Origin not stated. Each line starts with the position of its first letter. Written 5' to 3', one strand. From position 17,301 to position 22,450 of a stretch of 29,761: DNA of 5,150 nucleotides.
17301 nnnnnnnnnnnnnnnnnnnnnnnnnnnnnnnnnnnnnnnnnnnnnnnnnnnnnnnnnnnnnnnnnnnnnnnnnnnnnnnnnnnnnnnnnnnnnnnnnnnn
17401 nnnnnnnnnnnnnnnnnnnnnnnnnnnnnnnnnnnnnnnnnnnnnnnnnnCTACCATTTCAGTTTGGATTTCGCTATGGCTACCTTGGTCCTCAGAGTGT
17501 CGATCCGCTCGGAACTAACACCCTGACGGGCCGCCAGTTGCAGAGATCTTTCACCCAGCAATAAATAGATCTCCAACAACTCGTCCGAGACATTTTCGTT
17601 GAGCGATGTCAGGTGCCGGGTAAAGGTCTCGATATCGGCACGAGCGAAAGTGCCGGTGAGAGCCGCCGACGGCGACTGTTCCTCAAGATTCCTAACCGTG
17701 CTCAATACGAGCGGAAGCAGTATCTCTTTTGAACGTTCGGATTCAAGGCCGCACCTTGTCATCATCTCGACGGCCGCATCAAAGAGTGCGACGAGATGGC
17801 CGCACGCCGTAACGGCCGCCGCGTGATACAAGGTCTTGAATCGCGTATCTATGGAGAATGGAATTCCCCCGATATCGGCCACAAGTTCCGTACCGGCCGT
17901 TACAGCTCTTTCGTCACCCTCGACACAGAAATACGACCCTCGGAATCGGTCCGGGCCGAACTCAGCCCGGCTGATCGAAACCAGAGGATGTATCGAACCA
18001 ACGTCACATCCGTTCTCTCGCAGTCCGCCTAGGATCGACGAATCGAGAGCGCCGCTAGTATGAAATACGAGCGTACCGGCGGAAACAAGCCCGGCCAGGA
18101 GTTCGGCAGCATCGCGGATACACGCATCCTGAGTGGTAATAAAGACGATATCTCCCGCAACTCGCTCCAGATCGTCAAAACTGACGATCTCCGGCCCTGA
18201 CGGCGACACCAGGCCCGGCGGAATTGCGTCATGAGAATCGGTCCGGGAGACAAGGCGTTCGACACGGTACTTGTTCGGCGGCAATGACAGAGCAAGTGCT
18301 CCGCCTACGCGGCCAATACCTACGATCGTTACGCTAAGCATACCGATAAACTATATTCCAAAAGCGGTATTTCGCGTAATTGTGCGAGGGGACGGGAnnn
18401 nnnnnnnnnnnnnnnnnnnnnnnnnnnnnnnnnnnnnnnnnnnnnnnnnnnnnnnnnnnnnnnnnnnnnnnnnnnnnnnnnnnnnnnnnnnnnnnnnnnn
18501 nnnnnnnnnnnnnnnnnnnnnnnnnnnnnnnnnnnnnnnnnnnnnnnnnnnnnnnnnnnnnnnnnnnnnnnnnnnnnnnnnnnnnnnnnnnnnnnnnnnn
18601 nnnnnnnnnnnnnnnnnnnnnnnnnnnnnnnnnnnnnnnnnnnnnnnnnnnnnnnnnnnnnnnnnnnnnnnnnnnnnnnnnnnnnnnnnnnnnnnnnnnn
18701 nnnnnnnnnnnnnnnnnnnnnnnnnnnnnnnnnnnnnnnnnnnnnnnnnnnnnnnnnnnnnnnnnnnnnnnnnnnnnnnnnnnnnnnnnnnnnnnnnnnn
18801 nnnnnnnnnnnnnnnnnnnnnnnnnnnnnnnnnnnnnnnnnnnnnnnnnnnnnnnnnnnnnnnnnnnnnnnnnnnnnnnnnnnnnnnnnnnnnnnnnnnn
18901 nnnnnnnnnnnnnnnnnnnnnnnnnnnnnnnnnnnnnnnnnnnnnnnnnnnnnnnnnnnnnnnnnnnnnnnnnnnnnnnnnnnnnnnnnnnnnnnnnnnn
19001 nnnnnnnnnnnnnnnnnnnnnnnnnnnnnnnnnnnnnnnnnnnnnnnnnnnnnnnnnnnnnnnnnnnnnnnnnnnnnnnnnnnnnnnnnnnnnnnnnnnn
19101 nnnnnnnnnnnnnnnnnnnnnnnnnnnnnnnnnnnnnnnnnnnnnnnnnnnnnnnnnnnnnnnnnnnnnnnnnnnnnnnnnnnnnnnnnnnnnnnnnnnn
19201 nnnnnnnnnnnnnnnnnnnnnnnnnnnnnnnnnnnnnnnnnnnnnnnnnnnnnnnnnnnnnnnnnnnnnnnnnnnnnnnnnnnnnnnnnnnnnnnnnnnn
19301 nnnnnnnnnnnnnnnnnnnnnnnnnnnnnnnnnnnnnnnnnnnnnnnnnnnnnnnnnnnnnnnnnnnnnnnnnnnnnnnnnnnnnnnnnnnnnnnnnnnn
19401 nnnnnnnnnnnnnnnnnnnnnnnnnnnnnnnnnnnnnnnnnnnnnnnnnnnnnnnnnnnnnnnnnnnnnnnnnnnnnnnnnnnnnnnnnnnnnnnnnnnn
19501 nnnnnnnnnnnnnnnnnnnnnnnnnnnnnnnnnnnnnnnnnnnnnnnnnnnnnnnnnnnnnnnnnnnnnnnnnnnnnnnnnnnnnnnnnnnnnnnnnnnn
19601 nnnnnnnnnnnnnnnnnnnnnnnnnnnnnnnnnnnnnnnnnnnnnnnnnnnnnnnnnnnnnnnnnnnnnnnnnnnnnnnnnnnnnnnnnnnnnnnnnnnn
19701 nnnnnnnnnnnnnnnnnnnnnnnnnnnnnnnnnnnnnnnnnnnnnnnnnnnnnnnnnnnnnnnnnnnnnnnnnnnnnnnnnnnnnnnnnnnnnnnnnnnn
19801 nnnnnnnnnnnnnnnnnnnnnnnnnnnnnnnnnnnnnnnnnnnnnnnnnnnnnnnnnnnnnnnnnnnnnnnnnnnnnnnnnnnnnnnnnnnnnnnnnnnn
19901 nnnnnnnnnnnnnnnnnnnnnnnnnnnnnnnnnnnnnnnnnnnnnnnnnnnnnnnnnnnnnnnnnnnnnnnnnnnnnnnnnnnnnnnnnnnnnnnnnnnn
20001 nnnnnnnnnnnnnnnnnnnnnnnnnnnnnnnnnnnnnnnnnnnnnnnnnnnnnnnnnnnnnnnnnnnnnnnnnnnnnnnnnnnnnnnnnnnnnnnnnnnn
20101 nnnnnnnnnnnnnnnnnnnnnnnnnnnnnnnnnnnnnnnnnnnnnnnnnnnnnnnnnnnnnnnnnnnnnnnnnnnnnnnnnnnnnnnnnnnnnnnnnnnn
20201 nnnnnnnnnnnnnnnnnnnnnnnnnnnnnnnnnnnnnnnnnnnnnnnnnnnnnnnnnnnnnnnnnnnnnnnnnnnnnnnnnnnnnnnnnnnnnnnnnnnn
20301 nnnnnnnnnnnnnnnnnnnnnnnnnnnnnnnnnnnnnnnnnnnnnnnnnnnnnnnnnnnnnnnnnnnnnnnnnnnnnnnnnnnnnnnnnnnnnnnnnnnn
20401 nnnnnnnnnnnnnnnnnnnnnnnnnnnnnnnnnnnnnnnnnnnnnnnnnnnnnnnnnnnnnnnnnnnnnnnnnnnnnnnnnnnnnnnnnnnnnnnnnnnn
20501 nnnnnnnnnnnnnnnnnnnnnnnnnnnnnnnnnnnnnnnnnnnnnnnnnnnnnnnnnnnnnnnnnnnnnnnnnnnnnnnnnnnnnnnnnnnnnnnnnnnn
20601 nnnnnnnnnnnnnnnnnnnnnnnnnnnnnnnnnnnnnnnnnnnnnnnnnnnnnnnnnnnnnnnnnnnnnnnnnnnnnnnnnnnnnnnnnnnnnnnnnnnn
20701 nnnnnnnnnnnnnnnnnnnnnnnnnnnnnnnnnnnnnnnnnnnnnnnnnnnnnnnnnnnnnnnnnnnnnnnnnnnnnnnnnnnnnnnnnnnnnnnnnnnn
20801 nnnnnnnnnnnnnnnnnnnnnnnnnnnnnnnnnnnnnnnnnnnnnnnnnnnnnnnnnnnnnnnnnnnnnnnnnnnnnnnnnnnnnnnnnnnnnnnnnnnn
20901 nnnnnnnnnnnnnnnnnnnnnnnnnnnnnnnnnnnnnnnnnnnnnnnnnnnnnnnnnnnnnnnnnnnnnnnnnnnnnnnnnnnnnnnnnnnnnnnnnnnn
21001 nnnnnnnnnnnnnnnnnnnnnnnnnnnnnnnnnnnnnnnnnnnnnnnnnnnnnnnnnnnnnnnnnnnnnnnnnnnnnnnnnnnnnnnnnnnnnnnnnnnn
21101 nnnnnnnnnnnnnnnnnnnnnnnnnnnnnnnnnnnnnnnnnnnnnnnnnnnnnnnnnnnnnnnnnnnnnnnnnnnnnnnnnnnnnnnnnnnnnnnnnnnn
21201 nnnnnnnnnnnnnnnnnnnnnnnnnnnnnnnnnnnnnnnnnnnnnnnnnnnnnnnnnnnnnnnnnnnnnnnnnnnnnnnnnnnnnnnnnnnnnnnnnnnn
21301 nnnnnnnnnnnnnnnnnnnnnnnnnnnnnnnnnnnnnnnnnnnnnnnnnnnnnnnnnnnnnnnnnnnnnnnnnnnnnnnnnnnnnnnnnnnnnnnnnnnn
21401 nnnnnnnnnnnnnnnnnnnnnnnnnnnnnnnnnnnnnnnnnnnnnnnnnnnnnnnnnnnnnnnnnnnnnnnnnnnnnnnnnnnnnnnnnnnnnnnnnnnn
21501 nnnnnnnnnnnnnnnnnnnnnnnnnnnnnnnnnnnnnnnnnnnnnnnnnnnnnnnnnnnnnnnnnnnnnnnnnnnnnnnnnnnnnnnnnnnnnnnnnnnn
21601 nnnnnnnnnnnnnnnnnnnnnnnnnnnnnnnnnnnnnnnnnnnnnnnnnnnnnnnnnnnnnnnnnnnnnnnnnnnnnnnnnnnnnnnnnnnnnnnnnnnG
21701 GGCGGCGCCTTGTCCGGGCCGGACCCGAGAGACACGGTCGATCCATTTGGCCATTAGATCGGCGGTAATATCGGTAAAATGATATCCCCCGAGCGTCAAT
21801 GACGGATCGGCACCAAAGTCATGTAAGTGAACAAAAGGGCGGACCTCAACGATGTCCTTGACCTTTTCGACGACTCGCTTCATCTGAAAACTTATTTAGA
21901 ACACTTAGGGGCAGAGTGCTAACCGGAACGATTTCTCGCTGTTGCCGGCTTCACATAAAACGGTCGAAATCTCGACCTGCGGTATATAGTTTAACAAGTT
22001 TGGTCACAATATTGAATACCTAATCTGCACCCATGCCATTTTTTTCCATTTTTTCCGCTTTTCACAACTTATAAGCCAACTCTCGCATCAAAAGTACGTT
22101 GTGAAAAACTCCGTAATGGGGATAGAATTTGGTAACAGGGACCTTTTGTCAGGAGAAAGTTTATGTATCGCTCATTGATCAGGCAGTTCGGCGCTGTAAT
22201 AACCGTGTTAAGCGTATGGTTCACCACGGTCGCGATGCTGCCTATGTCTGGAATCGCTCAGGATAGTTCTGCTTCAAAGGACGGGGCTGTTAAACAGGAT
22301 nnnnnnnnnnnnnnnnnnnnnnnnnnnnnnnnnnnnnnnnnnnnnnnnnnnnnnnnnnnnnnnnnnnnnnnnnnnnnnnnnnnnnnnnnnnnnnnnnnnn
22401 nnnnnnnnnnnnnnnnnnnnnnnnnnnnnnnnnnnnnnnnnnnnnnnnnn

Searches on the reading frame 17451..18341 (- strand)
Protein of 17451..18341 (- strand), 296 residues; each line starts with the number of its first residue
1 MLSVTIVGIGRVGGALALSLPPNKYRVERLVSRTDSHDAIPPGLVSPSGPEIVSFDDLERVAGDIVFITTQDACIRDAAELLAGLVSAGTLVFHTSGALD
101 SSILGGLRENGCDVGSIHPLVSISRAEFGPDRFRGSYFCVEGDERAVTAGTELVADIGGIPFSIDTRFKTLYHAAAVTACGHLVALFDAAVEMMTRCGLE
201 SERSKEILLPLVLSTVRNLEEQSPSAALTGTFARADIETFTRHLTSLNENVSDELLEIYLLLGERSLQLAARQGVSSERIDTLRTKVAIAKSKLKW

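Call 6: search_protein_families(library=pfam, proteins=[window:17451-18341:-], max_evalue=0.01)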
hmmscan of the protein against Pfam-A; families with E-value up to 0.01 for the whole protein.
window:17451-18341:- (296 aa): 2 families
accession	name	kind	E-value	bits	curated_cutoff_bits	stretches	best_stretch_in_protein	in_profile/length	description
PF10728.14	DUF2520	-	1.9e-32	112.1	25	1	137-265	2-124/125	Domain of unknown function (DUF2520)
PF10727.15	Rossmann-like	-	1.3e-07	31.9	23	1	2-119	15-131/131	Rossmann-like domain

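Call 33: search_protein_families(library=ncbifam, proteins=[window:17451-18341:-], max_evalue=0.01)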
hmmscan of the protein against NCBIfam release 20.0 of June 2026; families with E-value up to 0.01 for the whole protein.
window:17451-18341:- (296 aa): 0 families

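Call 37: search_protein_families(library=padloc, proteins=[window:17451-18341:-], max_evalue=0.01)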
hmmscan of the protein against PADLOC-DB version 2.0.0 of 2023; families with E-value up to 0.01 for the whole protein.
window:17451-18341:- (296 aa): 0 families

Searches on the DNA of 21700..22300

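Call 28: search_rna_families(source=window, start=21700, end=22300, threshold=evalue, max_evalue=10)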
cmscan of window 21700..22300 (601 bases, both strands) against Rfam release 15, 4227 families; matches with E-value up to 10: 2.
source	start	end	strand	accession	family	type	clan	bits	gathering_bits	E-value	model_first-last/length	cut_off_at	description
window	22046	22083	-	RF02444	SpR10_sRNA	Gene; sRNA;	-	13.8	50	4.9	1-47/47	no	Streptococcus sRNA SpR10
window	22078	22174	+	RF02213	ZFAT-AS1_3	Gene; lncRNA;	-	11.2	70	8.3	1-80/80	no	ZFAT antisense RNA 1 conserved region 3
